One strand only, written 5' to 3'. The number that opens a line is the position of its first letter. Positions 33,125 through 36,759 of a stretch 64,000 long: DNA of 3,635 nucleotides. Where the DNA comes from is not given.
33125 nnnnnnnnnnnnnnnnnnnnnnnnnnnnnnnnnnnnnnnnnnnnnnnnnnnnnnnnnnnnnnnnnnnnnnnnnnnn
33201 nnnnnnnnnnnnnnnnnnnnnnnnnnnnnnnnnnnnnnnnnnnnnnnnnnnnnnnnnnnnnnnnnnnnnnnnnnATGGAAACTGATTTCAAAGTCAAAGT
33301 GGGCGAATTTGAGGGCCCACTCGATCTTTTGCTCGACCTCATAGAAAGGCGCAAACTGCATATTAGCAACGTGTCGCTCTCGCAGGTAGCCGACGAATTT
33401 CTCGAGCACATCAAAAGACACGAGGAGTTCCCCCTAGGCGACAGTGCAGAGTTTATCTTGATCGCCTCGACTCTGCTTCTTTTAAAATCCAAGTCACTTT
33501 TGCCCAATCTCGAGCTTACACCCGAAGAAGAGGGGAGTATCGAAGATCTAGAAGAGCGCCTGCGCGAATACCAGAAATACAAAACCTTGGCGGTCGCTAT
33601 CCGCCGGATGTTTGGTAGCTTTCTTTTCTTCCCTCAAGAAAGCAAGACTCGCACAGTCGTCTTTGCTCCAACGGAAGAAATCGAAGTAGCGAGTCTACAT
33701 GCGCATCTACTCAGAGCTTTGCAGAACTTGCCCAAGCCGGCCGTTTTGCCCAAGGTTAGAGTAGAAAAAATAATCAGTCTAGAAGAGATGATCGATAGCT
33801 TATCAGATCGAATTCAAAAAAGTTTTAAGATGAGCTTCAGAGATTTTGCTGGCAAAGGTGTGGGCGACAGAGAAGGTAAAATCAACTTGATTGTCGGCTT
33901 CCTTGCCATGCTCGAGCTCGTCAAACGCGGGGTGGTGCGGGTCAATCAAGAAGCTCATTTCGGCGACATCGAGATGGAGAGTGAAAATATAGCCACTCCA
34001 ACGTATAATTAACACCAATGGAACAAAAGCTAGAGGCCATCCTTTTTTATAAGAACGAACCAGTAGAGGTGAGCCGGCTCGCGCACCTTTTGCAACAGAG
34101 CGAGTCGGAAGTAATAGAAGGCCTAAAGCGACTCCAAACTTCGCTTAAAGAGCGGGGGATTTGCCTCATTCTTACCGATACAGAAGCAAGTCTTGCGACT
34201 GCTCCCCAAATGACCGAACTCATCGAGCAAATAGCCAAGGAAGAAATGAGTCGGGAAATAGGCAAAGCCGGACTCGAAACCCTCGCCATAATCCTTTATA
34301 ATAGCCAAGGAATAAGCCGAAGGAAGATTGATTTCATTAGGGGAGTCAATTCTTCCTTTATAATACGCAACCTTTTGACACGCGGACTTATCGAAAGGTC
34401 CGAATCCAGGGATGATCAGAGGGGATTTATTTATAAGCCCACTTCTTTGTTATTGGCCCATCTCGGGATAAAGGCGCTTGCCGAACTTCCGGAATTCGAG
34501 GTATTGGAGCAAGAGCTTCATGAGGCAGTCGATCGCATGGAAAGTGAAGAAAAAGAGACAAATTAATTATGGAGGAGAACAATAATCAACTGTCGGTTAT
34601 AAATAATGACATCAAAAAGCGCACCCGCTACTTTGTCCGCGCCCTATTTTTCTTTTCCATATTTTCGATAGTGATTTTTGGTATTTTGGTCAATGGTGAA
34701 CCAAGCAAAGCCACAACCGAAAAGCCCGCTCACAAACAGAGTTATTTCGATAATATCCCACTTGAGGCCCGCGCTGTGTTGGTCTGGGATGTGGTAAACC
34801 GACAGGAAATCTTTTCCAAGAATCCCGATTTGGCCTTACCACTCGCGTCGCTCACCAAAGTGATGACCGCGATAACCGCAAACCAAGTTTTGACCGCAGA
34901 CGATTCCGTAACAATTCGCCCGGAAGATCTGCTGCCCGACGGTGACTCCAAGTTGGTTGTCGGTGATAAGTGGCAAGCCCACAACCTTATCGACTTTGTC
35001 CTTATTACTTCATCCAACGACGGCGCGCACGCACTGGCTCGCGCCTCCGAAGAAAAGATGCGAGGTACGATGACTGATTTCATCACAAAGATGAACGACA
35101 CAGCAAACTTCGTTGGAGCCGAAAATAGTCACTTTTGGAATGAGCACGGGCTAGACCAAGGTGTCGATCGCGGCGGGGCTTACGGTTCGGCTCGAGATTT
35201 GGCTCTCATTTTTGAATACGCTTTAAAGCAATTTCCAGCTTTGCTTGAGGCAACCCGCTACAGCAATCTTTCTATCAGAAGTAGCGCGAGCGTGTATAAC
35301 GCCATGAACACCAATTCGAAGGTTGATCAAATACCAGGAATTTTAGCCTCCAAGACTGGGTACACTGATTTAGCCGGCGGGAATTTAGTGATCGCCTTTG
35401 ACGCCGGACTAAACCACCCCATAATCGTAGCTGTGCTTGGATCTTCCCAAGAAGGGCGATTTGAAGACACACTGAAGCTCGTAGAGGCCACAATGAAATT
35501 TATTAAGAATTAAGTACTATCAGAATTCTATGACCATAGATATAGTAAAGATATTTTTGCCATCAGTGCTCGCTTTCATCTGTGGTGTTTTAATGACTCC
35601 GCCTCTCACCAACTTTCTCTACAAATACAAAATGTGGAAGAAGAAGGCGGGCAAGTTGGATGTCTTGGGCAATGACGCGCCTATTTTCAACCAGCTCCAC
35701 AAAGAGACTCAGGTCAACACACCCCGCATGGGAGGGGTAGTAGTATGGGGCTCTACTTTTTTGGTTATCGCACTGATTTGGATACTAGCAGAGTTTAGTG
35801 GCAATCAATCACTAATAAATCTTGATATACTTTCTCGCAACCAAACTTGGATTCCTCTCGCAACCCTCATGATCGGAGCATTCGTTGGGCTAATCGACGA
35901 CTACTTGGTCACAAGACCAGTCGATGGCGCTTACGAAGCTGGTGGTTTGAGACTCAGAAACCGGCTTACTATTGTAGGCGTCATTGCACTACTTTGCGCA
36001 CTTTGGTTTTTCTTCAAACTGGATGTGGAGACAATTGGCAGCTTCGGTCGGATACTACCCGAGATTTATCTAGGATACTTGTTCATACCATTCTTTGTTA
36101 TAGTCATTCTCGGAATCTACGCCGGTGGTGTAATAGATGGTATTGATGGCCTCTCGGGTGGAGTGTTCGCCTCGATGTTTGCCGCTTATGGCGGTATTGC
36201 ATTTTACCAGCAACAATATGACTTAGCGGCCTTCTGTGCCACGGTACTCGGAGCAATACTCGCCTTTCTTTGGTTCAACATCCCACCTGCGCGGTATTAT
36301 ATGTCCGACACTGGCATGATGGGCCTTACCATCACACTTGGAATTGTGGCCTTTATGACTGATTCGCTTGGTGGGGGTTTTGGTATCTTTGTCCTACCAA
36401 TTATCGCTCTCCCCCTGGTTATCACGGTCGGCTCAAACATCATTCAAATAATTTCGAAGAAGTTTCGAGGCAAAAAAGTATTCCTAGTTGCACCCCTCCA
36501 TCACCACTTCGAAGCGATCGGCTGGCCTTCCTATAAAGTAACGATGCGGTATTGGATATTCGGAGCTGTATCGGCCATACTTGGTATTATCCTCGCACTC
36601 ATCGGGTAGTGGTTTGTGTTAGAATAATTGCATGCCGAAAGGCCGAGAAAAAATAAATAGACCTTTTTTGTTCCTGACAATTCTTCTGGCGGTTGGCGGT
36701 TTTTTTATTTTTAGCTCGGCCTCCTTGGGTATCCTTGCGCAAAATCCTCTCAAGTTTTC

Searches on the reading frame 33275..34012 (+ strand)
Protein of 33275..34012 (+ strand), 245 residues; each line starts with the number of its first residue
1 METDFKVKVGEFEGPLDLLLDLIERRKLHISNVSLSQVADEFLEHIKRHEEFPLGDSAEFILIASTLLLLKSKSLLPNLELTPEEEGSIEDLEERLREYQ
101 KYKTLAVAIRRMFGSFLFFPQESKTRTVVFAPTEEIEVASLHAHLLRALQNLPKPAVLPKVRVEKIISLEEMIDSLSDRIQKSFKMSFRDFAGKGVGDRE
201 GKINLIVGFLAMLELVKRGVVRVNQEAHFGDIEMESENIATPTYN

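Call 10: search_protein_families(library=pfam, proteins=[window:33275-34012:+])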
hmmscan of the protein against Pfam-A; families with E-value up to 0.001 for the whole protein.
window:33275-34012:+ (245 aa): 1 family
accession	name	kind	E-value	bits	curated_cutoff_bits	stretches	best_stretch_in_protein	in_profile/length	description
PF02616.19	SMC_ScpA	-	1.4e-21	78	24.6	1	22-233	1-228/232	Segregation and condensation protein ScpA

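Call 23: find_homologous_proteins(query=window:33275-34012:+, max_evalue=1e-20)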
Query window:33275-34012:+ (245 aa): 5366 proteins with E <= 1e-20 among 8000 candidates; the best 120 are listed.
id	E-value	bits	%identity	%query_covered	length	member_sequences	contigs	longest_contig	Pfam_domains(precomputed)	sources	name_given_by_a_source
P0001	8.4e-151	518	100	100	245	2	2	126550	PF02616.20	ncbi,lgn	-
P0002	4.9e-120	417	80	100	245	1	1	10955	PF02616.20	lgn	-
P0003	8.5e-120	416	81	100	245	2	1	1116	PF02616.20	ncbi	-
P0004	3.3e-111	388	76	100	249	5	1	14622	PF02616.20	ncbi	-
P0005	1.6e-101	357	69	100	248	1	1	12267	PF02616.20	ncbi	-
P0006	1.8e-101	356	70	100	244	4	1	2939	PF02616.20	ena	-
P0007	1.7e-98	347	67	100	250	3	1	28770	PF02616.20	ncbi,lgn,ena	ncbi:MAG: segregation/condensation protein A [Patescibacteria group bacterium]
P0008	4.3e-98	345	68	100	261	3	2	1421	PF02616.20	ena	-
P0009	6.1e-96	338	67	100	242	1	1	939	PF02616.20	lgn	-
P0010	1.8e-95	337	67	100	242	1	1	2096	PF02616.20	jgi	jgi:segregation and condensation protein A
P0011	2.3e-95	336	66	100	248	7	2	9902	PF02616.20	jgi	jgi:segregation and condensation protein A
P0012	3.4e-94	333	66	99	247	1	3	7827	PF02616.20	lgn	-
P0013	1.1e-93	331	66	99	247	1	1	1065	PF02616.20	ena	-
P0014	2.0e-93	330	67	100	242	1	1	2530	PF02616.20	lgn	-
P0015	2.1e-93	330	65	100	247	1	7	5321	PF02616.20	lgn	-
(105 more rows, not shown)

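Call 26: find_encoding_contigs(protein=P0002, flank=3000, max_places=3)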
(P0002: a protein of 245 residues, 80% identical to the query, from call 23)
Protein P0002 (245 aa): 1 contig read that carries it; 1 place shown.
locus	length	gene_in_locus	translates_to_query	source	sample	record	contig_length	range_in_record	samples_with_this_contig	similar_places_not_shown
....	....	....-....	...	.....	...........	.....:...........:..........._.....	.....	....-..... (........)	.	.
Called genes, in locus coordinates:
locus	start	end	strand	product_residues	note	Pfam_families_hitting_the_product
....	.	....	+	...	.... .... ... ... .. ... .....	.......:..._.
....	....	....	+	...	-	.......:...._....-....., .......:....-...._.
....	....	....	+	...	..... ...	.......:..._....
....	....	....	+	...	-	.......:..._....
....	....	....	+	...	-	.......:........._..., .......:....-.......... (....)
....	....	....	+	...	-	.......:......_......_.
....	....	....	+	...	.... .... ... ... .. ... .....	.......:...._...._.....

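Call 27: find_encoding_contigs(protein=P0003, flank=3000, max_places=3)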
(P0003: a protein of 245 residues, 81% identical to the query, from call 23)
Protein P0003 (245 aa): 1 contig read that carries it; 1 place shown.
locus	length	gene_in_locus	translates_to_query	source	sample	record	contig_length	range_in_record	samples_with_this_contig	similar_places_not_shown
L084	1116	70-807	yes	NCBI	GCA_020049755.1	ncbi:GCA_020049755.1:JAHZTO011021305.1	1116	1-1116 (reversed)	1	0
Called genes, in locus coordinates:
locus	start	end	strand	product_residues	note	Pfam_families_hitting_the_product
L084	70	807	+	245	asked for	PF02616:SMC_ScpA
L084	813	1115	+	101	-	?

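Call 28: find_encoding_contigs(protein=P0001, flank=10000, max_places=4)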
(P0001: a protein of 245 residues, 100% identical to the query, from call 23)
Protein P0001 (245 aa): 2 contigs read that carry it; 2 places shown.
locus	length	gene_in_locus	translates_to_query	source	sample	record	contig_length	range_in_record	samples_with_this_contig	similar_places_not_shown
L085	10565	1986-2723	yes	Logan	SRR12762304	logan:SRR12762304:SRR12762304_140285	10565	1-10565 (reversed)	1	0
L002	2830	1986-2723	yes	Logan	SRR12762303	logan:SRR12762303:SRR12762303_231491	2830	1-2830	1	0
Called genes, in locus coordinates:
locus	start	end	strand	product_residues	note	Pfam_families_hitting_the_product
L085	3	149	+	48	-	?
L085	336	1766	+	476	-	PF01336:tRNA_anti-codon, PF00152:tRNA-synt_2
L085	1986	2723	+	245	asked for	PF02616:SMC_ScpA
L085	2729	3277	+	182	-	PF04079:SMC_ScpB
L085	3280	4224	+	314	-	PF00768:Peptidase_S11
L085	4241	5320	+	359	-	PF00953:Glycos_transf_4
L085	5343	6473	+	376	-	PF01098:FTSW_RODA_SPOVE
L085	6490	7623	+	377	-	PF03033:Glyco_transf_28, PF04101:Glyco_tran_28_C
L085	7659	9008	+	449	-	PF00749:tRNA-synt_1c, PF19269:Anticodon_2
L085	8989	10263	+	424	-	PF01551:Peptidase_M23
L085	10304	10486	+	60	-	-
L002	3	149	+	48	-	?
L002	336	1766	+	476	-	PF01336:tRNA_anti-codon, PF00152:tRNA-synt_2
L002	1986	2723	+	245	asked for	PF02616:SMC_ScpA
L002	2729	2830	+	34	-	?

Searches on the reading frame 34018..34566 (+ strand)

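Call 10: search_protein_families(library=pfam, proteins=[window:34018-34566:+])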
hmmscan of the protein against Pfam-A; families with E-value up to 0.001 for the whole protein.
window:34018-34566:+ (182 aa): 1 family
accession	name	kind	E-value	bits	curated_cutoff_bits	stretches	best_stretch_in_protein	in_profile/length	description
PF04079.22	SMC_ScpB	-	8.8e-35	120.1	27.4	1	4-159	2-159/160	Segregation and condensation complex subunit ScpB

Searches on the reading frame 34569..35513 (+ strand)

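Call 10: search_protein_families(library=pfam, proteins=[window:34569-35513:+])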
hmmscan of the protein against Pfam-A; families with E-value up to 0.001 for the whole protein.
window:34569-35513:+ (314 aa): 2 families
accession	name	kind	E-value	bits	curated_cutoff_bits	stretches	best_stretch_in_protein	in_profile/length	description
PF00768.25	Peptidase_S11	-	8.1e-31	107.7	27.6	1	65-292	10-237/239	D-alanyl-D-alanine carboxypeptidase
PF13354.11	Beta-lactamase2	-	0.00017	21.5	22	1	70-290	2-213/214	Beta-lactamase enzyme family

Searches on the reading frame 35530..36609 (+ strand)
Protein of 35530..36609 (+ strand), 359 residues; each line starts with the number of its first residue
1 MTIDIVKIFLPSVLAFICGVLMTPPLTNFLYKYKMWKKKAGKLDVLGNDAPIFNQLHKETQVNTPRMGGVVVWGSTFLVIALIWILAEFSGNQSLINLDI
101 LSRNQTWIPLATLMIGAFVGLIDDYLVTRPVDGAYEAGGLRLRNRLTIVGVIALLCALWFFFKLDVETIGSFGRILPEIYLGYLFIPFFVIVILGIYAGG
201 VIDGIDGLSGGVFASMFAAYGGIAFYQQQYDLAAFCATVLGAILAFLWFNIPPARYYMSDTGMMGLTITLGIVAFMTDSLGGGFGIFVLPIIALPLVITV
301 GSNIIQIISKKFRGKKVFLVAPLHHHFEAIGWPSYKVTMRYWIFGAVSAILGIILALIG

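Call 10: search_protein_families(library=pfam, proteins=[window:35530-36609:+])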
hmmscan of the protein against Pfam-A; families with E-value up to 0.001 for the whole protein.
window:35530-36609:+ (359 aa): 1 family
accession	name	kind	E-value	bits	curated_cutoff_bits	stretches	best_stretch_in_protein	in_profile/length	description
PF00953.26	Glycos_transf_4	-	5.3e-21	75.7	27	1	108-276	3-158/160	Glycosyl transferase family 4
